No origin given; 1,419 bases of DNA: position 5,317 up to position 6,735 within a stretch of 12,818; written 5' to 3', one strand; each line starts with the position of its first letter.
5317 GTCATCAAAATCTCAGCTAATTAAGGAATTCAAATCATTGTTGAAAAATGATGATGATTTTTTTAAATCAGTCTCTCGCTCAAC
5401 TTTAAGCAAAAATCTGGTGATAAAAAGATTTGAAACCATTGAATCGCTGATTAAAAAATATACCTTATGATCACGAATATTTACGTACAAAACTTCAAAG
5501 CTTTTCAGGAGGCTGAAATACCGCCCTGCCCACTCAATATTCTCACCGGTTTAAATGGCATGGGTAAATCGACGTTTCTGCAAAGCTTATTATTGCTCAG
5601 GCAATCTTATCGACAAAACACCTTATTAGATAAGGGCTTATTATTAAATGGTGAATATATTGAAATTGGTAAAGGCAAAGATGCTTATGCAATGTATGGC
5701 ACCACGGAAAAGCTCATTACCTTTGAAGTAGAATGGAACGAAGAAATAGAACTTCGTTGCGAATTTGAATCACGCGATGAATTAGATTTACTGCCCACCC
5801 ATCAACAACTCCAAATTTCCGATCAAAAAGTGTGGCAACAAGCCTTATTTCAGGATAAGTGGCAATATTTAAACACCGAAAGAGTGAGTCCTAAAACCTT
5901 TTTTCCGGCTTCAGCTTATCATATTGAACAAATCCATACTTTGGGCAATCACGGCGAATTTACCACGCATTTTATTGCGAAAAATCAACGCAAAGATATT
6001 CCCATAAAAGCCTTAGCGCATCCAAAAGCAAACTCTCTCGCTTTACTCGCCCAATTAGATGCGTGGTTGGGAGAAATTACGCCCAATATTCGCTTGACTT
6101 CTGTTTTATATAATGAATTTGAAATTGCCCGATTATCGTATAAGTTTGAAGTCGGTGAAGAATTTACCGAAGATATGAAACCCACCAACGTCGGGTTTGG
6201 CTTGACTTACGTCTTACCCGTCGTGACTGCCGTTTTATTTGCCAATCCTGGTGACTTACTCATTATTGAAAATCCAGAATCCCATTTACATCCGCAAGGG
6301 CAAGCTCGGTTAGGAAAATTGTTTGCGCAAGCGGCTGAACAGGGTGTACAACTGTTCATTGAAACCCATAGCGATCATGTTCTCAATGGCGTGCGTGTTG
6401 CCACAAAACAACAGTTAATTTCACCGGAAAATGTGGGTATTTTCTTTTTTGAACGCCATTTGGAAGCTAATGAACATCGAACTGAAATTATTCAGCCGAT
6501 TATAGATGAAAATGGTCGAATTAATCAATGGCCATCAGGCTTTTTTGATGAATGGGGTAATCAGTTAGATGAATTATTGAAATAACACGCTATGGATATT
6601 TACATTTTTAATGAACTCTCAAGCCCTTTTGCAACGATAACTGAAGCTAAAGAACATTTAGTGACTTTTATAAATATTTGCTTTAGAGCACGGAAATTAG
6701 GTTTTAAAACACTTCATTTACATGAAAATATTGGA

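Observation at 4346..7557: Tightly coupled three-gene operon (DUF262 protein, RecF/ABC-like ATPase with DUF3696, unknown 321-aa protein): candidate uncharacterised defense system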

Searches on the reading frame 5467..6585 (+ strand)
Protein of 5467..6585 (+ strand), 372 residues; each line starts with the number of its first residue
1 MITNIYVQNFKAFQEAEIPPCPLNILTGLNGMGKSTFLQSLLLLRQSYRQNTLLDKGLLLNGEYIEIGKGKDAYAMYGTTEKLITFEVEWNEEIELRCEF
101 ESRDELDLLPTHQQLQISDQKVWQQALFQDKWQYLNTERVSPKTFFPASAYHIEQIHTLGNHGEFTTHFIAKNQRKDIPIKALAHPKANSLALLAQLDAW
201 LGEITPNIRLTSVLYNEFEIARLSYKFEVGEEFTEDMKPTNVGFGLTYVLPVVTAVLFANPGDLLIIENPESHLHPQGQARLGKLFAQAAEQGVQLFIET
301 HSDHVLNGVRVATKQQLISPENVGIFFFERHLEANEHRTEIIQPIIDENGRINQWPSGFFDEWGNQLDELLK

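Call 3: search_protein_families(library=pfam, proteins=[window:5467-6585:+], max_evalue=0.1)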
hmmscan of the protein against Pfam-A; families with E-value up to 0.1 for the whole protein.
window:5467-6585:+ (372 aa): 9 families
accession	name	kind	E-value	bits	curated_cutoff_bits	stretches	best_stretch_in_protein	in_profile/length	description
PF13175.12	AAA_15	-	4.3e-24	86.3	32.1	2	1-187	1-173/374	AAA ATPase domain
PF13304.12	AAA_21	-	1.2e-22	81.9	27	1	23-307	1-304/304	AAA domain, putative AbiEii toxin, Type IV TA system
PF12476.13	DUF3696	-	4.8e-18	65.6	22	1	318-370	1-52/52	Protein of unknown function (DUF3696)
PF02463.25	SMC_N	-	1.1e-06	28.6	40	1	1-42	1-45/220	RecF/RecN/SMC N terminal domain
PF13476.12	AAA_23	-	5.5e-06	27.6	27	1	5-78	2-69/201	AAA domain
PF13555.12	AAA_29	-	0.0048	17.1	27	1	4-44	3-48/61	P-loop containing region of AAA domain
PF11398.14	DUF2813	-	0.013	15.3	21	0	264-319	286-338/372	Protein of unknown function (DUF2813)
PF05729.18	NACHT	-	0.04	14.2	26.7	0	25-48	4-27/167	NACHT domain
PF00005.33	ABC_tran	-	0.049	14.7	25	1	24-55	14-45/137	ABC transporter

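Call 4: search_protein_families(library=padloc, proteins=[window:5467-6585:+], max_evalue=0.1)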
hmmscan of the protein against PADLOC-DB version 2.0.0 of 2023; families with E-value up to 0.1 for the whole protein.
window:5467-6585:+ (372 aa): 129 families (the best 25 are shown)
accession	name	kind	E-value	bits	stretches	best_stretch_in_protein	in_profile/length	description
PDLC03878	NsnB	-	1e-116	388.5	1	1-371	1-343/345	-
PDLC04148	HEC-03B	-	3.2e-32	110.2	2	237-361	314-435/458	-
PDLC02979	AriA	-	3.4e-27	94.2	2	235-305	293-372/373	-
PDLC04707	PDC-M55A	-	2.6e-25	87.3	1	108-362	161-401/421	-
PDLC02980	AriA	-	9.3e-22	76.4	2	199-307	220-304/304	-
PDLC04176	HEC-01A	-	2e-17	61.6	1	2-307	3-322/371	-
PDLC00096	GajA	-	2.3e-16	57.7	2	235-338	259-368/630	AAA ATPase domain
PDLC04178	HEC-01A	-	7.7e-16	56.1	2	2-50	9-57/399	-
PDLC04175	HEC-01A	-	1.5e-15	55.1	1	2-309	6-315/363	-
PDLC04393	PDC-M07A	-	2.1e-15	54.6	2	1-132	1-123/435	-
PDLC04144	HEC-01B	-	4.9e-15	53.5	2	256-317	291-352/395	-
PDLC04177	HEC-01A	-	2.4e-14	51.2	2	238-310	273-344/393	-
PDLC00069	GajA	-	5.7e-14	49.4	2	264-308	337-383/687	AAA ATPase domain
PDLC02336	AbiLi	-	1e-13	49.6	1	1-315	1-302/340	AbiLi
PDLC00067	GajA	-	1.1e-13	48.6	2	264-350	307-391/604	AAA ATPase domain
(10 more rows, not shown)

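Call 5: search_protein_families(library=ncbifam, proteins=[window:5467-6585:+], max_evalue=0.1)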
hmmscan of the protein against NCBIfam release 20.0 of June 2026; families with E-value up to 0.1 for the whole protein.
window:5467-6585:+ (372 aa): 27 families (the best 25 are shown)
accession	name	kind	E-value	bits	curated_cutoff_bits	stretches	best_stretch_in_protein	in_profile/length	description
NF047739.1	antiphage_MADS3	equivalog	1.1e-10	41.2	420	1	1-89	1-88/427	methylation-associated defense system AAA family ATPase MAD3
TIGR00611.2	recf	equivalog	3.1e-07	29.9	172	1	2-50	1-52/339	DNA replication/repair protein RecF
NF041760.1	PtuA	equivalog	1.3e-06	27.7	500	2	2-42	52-93/524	retron Ec78 anti-phage system effector ATPase PtuA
TIGR03740.1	galliderm_ABC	subfamily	6e-05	22.8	309.75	1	235-315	118-193/223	lantibiotic protection ABC transporter ATP-binding subunit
NF038234.1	retron_eff_Eco8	equivalog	7e-05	21.6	250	1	2-68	3-68/679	retron Eco8 family effector endonuclease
TIGR02673.1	FtsE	equivalog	0.00016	21.5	264.85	0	261-309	155-203/214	cell division ATP-binding protein FtsE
TIGR01166.1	cbiO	subfamily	0.00022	20.7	211.8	1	255-302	139-186/190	cobalt ABC transporter, ATP-binding protein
NF040873.1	AztA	equivalog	0.00053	19.6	220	0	16-41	13-38/191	zinc ABC transporter ATP-binding protein AztA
TIGR02857.1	CydD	equivalog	0.00072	18.6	435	0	255-307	470-521/529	thiol reductant ABC exporter subunit CydD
NF047930.1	ABC_ATP_B6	equivalog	0.0021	16.7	670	1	232-301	127-194/510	putative B6 ABC transporter ATP-binding protein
TIGR04521.1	ECF_ATPase_2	equivalog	0.0069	15.5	330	0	255-302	157-204/279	energy-coupling factor transporter ATPase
NF000355.4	ribo_prot_ABC_F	equivalog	0.0075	15.2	380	0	25-43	343-361/499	ribosomal protection-like ABC-F family protein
NF002981.0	PRK03695.1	equivalog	0.0083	15.5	281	0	261-302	155-196/253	vitamin B12 ABC transporter ATP-binding protein BtuD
TIGR01189.1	ccmA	equivalog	0.014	15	131.6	0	255-307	139-191/198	heme ABC exporter ATP-binding protein CcmA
NF010061.0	PRK13538.1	equivalog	0.014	14.9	195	0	255-306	145-196/211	cytochrome c biogenesis heme-transporting ATPase CcmA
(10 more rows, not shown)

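Call 31: search_solved_structures(query=window:5467-6582:+, max_evalue=0.01)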
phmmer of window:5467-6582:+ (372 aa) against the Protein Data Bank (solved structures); distinct sequences matched with E-value up to 0.01: 6.
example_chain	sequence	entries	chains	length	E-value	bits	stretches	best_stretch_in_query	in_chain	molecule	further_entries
6p74_A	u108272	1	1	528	1.2e-06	31.4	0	1-43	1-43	Putative ATP-dependent endonuclease of the OLD family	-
9n69_A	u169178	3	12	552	0.0085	18.7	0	264-312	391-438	AAA family ATPase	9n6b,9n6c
8wy4_A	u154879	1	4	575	0.0088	18.7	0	3-44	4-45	Endonuclease GajA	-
8jq9_B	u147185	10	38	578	0.0089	18.6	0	3-44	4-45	Endonuclease GajA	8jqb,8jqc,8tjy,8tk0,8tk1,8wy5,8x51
8sm3_A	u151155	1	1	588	0.0095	18.5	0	3-44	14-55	Endonuclease GajA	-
8j4t_A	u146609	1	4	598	0.0097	18.5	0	3-44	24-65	Endonuclease GajA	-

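Call 55: search_solved_structures(query=A3, max_evalue=0.001)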
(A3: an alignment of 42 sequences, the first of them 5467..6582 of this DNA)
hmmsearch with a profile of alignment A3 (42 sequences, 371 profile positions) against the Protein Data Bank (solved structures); distinct sequences matched with E-value up to 0.001: 23.
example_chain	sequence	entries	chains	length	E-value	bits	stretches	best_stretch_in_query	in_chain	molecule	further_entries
6p74_A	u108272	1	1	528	1.5e-13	54.1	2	1-41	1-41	Putative ATP-dependent endonuclease of the OLD family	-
8ee4_A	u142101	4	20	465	1.2e-07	34.7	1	2-105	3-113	PtuA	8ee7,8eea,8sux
9n69_A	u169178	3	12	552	1.1e-06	31.4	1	2-54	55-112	AAA family ATPase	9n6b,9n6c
9kjx_B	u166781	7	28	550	4.8e-05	26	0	2-40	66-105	AAA family ATPase | Retron I-A effector PtuA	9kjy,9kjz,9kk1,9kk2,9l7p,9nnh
9nnb_C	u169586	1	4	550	5.4e-05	25.9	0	2-40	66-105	Retron I-A effector PtuA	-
9nnk_C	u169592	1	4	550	5.5e-05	25.9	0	2-40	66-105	Retreon I-A effector PtuA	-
8wy4_A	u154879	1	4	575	6.8e-05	25.6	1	3-51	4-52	Endonuclease GajA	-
8jq9_B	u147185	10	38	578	6.9e-05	25.5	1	3-51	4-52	Endonuclease GajA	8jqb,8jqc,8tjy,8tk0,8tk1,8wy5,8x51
8sm3_A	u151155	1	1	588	7.4e-05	25.4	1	3-51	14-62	Endonuclease GajA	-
8j4t_A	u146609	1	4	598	7.5e-05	25.4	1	3-51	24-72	Endonuclease GajA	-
8u7i_A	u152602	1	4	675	0.0001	25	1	3-51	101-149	Endonuclease GajA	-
9u9y_A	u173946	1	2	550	0.00016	24.3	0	2-40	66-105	AAA family ATPase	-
9vkz_A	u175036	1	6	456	0.00023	23.8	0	2-40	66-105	Retron Ec78 probable ATPase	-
9vh1_D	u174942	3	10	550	0.00024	23.8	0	2-40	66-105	Retron Ec78 probable ATPase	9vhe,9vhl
1ii8_A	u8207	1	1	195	0.00037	23.1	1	2-43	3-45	Rad50 ABC-ATPase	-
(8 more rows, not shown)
